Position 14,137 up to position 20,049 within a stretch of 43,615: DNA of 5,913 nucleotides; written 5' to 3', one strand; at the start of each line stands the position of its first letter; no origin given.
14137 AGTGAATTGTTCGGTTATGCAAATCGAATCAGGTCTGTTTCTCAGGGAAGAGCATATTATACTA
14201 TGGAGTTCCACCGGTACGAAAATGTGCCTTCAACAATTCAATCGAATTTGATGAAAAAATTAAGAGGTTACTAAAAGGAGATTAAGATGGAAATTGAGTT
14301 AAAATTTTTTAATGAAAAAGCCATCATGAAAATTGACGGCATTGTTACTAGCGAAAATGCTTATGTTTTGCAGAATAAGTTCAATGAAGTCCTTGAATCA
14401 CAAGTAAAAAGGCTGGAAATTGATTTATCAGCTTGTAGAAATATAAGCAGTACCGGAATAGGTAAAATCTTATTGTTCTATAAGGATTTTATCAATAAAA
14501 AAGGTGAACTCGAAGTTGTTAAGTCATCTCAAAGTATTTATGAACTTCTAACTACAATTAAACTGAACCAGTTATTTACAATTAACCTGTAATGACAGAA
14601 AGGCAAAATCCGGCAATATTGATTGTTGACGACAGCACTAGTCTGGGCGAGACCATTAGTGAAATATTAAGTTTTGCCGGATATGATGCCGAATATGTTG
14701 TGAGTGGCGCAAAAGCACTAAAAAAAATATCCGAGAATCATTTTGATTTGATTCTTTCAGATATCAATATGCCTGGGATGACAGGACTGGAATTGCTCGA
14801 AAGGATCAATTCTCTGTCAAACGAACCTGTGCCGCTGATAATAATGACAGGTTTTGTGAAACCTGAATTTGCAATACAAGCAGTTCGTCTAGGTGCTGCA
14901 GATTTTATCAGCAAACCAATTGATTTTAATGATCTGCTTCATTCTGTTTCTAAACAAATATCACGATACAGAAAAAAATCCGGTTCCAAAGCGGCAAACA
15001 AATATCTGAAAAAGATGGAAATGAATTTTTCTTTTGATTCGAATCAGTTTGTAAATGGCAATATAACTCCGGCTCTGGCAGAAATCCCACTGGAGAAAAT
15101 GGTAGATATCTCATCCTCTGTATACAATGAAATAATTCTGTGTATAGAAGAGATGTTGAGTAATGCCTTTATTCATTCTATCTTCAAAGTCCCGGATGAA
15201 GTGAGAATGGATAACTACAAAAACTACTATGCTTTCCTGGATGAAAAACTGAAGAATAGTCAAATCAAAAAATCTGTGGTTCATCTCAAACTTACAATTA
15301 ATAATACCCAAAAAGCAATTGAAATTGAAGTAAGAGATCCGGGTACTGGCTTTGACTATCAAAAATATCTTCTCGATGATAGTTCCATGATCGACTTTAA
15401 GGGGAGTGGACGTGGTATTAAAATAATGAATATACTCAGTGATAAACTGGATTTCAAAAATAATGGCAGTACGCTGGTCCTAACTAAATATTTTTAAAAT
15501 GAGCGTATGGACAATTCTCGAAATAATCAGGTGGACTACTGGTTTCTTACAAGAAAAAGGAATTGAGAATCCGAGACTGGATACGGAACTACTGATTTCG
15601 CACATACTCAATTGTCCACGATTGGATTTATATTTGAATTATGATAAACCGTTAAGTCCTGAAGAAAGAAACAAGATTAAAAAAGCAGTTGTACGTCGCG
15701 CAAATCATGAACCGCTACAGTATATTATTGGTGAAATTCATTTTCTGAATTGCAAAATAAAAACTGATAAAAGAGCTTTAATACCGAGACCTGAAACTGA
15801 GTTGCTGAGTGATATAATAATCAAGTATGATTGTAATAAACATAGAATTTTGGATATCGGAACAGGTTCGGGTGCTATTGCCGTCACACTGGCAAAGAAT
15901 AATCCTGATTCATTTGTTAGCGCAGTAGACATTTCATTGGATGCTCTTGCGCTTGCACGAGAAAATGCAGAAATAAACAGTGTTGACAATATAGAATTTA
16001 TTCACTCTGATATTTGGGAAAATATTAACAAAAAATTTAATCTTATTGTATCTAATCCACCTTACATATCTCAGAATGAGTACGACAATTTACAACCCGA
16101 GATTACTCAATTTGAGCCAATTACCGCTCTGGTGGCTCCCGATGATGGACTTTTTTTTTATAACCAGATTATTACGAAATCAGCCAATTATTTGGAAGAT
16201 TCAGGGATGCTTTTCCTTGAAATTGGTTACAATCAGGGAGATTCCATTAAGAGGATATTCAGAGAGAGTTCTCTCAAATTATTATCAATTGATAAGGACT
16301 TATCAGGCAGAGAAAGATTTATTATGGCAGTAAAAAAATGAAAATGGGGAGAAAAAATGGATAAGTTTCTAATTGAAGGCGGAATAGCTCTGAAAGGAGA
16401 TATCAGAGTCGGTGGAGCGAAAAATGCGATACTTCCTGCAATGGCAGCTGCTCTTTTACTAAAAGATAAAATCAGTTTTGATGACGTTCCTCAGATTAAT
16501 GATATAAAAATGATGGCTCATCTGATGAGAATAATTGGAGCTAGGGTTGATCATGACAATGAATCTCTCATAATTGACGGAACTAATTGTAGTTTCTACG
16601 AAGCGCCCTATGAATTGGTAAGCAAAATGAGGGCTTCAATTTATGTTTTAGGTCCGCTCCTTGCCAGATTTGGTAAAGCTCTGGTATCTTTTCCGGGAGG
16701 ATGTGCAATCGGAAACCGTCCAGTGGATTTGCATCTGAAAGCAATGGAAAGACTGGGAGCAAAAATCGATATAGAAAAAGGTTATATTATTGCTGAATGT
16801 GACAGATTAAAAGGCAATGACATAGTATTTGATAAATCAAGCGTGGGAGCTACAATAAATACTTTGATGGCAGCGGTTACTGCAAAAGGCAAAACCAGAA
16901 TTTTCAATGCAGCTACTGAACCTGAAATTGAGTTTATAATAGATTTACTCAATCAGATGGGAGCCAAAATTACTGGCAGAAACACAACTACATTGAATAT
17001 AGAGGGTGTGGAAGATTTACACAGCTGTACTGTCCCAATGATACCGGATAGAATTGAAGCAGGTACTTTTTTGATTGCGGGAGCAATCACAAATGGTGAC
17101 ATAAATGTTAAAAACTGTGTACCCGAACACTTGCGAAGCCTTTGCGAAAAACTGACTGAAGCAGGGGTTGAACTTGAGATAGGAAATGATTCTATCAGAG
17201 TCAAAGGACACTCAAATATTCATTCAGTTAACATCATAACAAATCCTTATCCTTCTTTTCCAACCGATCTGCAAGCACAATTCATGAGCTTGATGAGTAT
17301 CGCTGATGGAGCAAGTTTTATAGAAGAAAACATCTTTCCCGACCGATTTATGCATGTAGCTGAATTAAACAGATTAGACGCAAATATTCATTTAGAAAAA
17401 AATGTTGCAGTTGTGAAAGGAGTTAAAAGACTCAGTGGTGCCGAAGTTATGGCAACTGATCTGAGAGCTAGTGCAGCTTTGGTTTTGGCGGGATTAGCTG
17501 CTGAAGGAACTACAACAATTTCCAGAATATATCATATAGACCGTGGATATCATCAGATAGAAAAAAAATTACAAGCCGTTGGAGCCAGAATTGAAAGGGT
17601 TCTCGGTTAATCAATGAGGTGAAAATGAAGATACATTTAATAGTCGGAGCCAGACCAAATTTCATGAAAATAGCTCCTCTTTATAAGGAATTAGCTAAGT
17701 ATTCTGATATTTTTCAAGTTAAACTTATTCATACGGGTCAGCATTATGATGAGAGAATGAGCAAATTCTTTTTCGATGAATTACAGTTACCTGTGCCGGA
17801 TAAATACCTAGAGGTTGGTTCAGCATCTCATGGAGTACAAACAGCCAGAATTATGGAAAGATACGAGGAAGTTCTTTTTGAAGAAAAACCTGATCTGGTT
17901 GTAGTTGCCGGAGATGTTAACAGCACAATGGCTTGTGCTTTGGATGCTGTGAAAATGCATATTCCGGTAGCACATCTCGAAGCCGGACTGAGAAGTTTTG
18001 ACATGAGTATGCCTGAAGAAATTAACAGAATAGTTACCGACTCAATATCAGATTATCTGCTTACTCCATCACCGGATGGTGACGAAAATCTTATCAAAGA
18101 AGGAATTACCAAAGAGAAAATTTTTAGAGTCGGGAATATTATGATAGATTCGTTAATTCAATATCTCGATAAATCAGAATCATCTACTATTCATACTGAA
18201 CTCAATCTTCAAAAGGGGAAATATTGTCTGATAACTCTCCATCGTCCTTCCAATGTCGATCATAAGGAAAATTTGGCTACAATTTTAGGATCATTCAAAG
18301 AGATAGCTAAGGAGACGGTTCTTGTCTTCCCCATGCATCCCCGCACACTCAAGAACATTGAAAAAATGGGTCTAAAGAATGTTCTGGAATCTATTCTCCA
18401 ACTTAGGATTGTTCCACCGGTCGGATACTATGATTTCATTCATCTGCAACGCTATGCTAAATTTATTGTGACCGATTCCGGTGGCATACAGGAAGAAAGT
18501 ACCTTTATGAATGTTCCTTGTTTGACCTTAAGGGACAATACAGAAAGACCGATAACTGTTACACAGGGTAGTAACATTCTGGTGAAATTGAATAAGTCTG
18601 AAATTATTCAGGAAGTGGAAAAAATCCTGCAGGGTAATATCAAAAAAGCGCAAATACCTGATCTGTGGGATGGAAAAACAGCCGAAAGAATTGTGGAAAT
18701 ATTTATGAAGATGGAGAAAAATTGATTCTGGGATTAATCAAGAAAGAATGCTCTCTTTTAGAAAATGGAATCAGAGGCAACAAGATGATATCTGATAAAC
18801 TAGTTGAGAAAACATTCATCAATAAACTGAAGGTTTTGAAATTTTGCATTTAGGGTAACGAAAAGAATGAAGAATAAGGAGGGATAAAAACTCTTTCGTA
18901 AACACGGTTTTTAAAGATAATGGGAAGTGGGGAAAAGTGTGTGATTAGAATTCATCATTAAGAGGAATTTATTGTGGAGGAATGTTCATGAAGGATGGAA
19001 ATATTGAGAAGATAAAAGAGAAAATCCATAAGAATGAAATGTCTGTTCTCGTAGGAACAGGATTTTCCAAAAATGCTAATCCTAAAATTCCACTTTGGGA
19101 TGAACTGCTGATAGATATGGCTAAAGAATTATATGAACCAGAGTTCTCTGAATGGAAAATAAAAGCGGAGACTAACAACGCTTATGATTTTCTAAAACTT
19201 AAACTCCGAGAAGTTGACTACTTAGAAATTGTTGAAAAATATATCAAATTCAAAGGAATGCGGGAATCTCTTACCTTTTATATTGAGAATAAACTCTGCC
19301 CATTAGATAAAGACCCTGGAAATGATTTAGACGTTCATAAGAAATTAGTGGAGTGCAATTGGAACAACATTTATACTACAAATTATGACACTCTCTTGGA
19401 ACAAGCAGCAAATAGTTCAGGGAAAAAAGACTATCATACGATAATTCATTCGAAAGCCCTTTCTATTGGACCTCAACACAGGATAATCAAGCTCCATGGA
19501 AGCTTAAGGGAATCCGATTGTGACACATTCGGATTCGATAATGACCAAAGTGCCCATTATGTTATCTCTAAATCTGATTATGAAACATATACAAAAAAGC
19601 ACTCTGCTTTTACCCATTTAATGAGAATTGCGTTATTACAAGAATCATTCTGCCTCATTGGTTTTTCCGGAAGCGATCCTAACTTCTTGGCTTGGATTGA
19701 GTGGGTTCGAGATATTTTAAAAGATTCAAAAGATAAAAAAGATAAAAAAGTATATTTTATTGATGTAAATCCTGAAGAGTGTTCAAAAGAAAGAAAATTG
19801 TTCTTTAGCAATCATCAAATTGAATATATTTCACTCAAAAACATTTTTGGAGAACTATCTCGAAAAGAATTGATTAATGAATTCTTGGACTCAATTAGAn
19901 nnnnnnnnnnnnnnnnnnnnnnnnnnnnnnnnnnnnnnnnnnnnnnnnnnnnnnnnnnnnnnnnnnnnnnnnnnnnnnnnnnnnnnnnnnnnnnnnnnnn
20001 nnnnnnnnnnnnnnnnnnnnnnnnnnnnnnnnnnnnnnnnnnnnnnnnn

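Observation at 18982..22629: Giant SIR2-domain protein with DSR2-like architecture: candidate NAD+-depleting anti-phage sensor-effector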

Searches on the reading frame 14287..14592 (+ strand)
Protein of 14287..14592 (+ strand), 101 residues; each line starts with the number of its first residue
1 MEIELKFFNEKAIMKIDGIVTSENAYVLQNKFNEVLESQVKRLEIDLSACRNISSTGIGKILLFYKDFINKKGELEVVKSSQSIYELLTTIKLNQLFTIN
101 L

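Call 10: search_protein_families(library=pfam, proteins=[window:14287-14592:+], max_evalue=0.001)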
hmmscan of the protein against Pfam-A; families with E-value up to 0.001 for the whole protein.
window:14287-14592:+ (101 aa): 2 families
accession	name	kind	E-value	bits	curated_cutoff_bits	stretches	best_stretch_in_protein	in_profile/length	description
PF01740.26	STAS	-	1.9e-10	40.9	22.6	1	6-99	5-99/106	STAS domain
PF13466.11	STAS_2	-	0.00011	22.7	29.2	1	15-88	2-74/80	STAS domain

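Call 64: search_protein_families(library=padloc, proteins=[window:14287-14592:+], max_evalue=0.001)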
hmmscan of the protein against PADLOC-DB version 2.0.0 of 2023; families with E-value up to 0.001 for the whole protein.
window:14287-14592:+ (101 aa): 0 families

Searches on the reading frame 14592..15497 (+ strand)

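Call 10: search_protein_families(library=pfam, proteins=[window:14592-15497:+], max_evalue=0.001)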
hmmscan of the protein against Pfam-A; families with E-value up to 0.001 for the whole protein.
window:14592-15497:+ (301 aa): 2 families
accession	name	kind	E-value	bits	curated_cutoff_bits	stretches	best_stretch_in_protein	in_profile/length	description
PF00072.30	Response_reg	-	1.5e-27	96.4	30.2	1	9-119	1-110/111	Response regulator receiver domain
PF13581.12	HATPase_c_2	-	2.5e-12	47.3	27.4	1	162-299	15-127/127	Histidine kinase-like ATPase domain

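Call 64: search_protein_families(library=padloc, proteins=[window:14592-15497:+], max_evalue=0.001)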
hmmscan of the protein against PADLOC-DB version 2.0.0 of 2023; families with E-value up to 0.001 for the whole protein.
window:14592-15497:+ (301 aa): 4 families
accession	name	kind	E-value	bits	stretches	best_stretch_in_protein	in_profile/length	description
PDLC00405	SduA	-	3.3e-06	24.8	1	1-121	1-127/323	DUF4263 domain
PDLC04970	PDC-S26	-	6.9e-05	20.2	1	146-250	208-303/373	-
PDLC04055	PD-T4-6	-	0.00016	18.6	1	3-128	362-488/496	-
PDLC04725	PDC-M60B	-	0.00031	18.6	0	7-63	4-62/158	-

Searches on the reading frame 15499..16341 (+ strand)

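Call 10: search_protein_families(library=pfam, proteins=[window:15499-16341:+], max_evalue=0.001)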
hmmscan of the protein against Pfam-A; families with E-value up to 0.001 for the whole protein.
window:15499-16341:+ (280 aa): 16 families
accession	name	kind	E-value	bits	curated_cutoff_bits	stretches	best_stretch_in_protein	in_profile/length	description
PF17827.6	PrmC_N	-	4.7e-25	88.4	23.4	1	8-78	1-71/71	PrmC N-terminal domain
PF05175.20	MTS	-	5.2e-22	78.7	23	1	109-194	29-113/170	Methyltransferase small domain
PF13847.12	Methyltransf_31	-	1.2e-13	51.4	27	1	115-187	5-82/145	Methyltransferase domain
PF13649.12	Methyltransf_25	-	6.9e-11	43.1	27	1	117-196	1-83/97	Methyltransferase domain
PF06325.19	PrmA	-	5.9e-10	39.6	22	1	109-186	157-233/296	Ribosomal protein L11 methyltransferase (PrmA)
PF02390.23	Methyltransf_4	-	3.8e-08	33.4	24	1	116-180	4-68/173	Putative methyltransferase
PF08242.18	Methyltransf_12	-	1e-06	29.8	30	1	118-186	1-72/98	Methyltransferase domain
PF07669.17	Eco57I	-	1.2e-05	25.9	25.3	1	154-198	51-93/171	Eco57I restriction-modification methylase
PF09445.16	Methyltransf_15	-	1.7e-05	24.9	22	1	116-195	3-92/165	RNA cap guanine-N2 methyltransferase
PF08241.18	Methyltransf_11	-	2e-05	25.5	21.2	1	118-174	1-53/95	Methyltransferase domain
PF12847.13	Methyltransf_18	-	2.3e-05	24.9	27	1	113-179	14-81/151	Methyltransferase domain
PF24675.1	NpmA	-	3.7e-05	23.6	60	1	114-151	24-61/214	16S rRNA (adenine(1408)-N(1))-methyltransferase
PF13489.12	Methyltransf_23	-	5.2e-05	23.5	27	1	113-186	22-88/164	Methyltransferase domain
PF02353.26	CMAS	-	0.00014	21.7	27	1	116-230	65-173/273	Mycolic acid cyclopropane synthetase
PF01209.24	Ubie_methyltran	-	0.00017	21.5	20.1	1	108-171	40-106/233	ubiE/COQ5 methyltransferase family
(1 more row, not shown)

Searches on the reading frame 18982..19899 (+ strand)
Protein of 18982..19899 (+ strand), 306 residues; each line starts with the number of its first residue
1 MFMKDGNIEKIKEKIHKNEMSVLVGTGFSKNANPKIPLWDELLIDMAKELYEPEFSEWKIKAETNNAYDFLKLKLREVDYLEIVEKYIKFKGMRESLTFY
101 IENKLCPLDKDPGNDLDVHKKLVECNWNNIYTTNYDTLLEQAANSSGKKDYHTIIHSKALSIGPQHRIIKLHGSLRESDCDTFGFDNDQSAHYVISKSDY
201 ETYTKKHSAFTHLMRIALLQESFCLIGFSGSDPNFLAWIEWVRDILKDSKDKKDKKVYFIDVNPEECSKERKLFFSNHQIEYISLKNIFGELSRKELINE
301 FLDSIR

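Call 73: search_solved_structures(query=A4, max_evalue=10, show_alignments=0)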
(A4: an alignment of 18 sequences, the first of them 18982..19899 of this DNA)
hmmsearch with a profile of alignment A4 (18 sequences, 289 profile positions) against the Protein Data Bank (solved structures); distinct sequences matched with E-value up to 10: 23.
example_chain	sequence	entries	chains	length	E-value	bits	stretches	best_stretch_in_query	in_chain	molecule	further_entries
8wkt_A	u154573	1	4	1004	2e-29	106.2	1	1-282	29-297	SIR2-like domain-containing protein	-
8k98_C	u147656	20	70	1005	2e-29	106.2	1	1-282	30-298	a protein | SIR2-like domain-containing protein | SIR2 family protein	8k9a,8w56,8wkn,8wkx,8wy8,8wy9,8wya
8wks_A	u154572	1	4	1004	1.1e-27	100.5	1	1-282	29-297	SIR2-like domain-containing protein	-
8wyb_A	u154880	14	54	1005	1.1e-27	100.5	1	1-282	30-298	SIR2-like domain-containing protein | DSR2 H171A | DSR2(H171A)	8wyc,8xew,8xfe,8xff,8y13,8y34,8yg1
8wfn_A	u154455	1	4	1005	2.1e-26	96.2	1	1-282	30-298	SIR2-like domain-containing protein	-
7uxt_B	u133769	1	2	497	3.8e-26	95.4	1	2-236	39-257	USG protein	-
6lhx_A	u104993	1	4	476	7.9e-22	81.3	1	2-282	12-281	ThsA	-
8bto_A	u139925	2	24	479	1.3e-20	77.3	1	2-282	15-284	NAD(+) hydrolase ThsA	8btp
8wc0_A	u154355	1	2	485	1.6e-20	76.9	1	7-209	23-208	NAD(+) hydrolase ThsA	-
8zsf_D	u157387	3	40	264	9.2e-19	71.2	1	2-254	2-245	Sir2 family NAD-dependent protein deacetylase | KomC, SIR2 domain protein, NADase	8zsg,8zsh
9xvc_H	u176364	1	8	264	3.9e-17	65.8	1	2-254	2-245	KomC(H146N), a SIR2-domain NADase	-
8zsi_E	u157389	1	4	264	5.1e-17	65.5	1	2-254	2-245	Sir2 family NAD-dependent protein deacetylase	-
9v0g_E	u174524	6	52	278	9.6e-16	61.3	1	96-255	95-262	NAD-dependent protein deacetylase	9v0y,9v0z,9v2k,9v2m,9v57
9v12_i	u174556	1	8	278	1.2e-12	51.1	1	96-255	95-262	NAD-dependent protein deacetylase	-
9jap_A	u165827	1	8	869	1.6e-10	44.2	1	2-133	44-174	SIR2-like domain-containing protein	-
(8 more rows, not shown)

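Call 74: search_solved_structures(query=A4, max_evalue=1e-25, show_alignments=2)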
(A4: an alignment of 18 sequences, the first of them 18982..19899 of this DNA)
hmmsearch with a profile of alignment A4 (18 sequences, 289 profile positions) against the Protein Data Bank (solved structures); distinct sequences matched with E-value up to 1e-25: 6.
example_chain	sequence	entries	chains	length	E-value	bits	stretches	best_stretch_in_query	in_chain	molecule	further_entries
8wkt_A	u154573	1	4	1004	2e-29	106.2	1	1-282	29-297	SIR2-like domain-containing protein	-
8k98_C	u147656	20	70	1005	2e-29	106.2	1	1-282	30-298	a protein | SIR2-like domain-containing protein | SIR2 family protein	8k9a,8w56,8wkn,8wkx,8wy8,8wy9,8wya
8wks_A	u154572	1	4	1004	1.1e-27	100.5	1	1-282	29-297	SIR2-like domain-containing protein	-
8wyb_A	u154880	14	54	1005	1.1e-27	100.5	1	1-282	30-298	SIR2-like domain-containing protein | DSR2 H171A | DSR2(H171A)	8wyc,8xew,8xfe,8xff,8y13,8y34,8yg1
8wfn_A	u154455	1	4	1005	2.1e-26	96.2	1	1-282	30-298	SIR2-like domain-containing protein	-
7uxt_B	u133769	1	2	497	3.8e-26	95.4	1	2-236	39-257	USG protein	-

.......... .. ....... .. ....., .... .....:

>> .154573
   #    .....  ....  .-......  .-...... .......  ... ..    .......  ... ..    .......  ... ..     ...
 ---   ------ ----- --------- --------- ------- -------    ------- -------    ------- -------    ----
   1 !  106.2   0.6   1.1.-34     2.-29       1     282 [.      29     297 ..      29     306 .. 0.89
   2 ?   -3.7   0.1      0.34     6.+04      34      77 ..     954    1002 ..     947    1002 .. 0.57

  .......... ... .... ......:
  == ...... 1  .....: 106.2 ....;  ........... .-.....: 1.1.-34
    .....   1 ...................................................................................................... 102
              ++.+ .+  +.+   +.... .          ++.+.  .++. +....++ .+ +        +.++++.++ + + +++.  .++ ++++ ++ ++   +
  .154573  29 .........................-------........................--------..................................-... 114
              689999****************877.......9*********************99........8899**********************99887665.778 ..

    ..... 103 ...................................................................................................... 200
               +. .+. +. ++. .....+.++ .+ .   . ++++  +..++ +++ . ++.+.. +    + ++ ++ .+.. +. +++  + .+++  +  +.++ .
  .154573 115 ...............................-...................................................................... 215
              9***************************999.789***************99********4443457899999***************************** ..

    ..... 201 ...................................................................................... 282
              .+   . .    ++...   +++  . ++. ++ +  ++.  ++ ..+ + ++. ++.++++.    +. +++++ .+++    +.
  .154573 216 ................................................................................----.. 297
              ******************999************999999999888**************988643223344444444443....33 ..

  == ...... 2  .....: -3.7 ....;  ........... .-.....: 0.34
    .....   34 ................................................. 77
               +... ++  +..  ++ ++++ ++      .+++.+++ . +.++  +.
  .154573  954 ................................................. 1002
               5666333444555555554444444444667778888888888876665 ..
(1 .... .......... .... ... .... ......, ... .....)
